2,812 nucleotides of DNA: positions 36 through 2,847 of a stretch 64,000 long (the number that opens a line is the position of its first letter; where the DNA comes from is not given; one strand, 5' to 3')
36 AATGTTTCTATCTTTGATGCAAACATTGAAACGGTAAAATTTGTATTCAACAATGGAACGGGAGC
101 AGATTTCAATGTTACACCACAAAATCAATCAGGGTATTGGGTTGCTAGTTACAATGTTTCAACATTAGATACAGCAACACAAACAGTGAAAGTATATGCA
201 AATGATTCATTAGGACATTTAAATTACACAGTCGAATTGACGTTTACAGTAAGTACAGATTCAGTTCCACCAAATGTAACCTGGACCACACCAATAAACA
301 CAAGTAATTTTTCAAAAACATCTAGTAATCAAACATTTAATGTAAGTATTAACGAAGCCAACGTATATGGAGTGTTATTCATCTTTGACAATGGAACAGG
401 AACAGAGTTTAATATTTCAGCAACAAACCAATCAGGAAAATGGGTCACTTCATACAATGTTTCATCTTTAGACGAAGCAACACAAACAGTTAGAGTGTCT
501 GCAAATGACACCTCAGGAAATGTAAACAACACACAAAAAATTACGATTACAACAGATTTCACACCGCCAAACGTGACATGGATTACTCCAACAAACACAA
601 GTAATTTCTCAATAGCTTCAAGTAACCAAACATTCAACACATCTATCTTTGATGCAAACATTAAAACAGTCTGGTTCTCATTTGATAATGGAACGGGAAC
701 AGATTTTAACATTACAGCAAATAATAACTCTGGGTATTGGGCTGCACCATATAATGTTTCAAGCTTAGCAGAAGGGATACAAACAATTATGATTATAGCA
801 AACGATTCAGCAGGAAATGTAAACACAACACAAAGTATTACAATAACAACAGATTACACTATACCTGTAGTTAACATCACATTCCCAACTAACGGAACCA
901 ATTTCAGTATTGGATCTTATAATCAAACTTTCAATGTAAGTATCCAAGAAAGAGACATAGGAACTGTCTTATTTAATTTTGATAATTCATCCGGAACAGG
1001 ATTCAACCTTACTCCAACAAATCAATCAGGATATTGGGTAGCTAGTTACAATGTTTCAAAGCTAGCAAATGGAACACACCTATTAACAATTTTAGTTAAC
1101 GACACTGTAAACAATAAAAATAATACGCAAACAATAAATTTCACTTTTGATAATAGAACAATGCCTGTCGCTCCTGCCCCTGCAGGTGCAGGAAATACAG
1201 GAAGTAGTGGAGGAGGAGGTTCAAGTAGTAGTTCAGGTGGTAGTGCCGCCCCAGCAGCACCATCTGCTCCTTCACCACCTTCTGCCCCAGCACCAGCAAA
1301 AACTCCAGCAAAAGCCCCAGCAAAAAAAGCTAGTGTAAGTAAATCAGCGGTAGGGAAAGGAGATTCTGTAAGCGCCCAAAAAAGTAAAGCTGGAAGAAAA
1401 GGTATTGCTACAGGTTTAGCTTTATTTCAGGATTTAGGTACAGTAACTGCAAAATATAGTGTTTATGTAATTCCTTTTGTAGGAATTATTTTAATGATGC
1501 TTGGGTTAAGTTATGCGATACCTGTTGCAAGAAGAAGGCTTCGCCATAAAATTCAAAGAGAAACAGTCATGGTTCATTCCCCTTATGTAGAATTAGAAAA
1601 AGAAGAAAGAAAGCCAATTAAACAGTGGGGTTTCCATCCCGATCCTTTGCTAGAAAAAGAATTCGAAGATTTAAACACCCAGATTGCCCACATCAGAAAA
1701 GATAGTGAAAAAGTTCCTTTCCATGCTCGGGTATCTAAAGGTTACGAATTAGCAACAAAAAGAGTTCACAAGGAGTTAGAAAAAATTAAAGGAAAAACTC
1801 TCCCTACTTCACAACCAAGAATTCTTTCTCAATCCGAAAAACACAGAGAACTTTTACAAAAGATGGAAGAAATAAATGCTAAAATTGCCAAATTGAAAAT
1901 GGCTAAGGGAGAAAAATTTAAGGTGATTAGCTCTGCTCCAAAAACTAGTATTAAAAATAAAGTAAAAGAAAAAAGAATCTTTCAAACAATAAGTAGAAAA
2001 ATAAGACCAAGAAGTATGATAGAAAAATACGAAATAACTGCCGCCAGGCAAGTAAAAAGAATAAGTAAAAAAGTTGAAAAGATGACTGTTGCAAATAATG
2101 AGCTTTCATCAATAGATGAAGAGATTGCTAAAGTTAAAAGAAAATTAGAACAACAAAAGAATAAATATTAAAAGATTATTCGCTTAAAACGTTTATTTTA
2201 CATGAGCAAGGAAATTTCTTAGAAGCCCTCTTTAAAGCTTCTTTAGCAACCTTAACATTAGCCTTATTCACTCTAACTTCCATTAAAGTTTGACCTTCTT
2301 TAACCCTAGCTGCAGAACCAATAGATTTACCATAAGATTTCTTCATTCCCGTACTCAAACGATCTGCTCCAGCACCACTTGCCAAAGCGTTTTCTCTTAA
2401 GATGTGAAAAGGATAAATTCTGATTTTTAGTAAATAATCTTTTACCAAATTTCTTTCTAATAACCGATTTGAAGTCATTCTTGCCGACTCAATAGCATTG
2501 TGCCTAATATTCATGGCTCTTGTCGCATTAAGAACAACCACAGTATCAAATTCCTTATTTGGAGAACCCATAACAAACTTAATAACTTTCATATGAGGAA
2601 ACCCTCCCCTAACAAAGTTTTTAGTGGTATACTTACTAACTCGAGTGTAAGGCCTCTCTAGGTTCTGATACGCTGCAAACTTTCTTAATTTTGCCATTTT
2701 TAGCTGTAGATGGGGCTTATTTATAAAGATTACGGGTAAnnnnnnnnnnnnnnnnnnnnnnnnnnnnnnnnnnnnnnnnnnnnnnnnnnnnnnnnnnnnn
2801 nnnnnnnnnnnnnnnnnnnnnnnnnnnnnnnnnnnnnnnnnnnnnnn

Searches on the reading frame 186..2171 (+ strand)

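Call 8: search_protein_families(library=pfam, proteins=[window:186-2171:+], max_evalue=0.0001)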
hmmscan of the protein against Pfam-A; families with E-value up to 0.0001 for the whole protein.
window:186-2171:+ (661 aa): 3 families
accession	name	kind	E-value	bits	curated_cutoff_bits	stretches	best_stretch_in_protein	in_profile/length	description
PF19077.6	Big_13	-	2.4e-11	44.4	27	0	247-323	29-102/102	Bacterial Ig-like domain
PF13750.12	Big_3_3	-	1.2e-08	35.3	27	0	185-233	3-52/157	Bacterial Ig-like domain (group 3)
PF17957.7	Big_7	-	2.5e-08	34.9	24.1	1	227-302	1-70/70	Bacterial Ig domain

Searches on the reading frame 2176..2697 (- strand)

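Call 8: search_protein_families(library=pfam, proteins=[window:2176-2697:-], max_evalue=0.0001)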
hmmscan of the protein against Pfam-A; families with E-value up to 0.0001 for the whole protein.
window:2176-2697:- (173 aa): 1 family
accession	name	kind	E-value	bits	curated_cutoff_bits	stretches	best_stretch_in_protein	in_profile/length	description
PF00252.24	Ribosomal_L16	-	4e-27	95.2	27.9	1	25-168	7-131/132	Ribosomal protein L16p/L10e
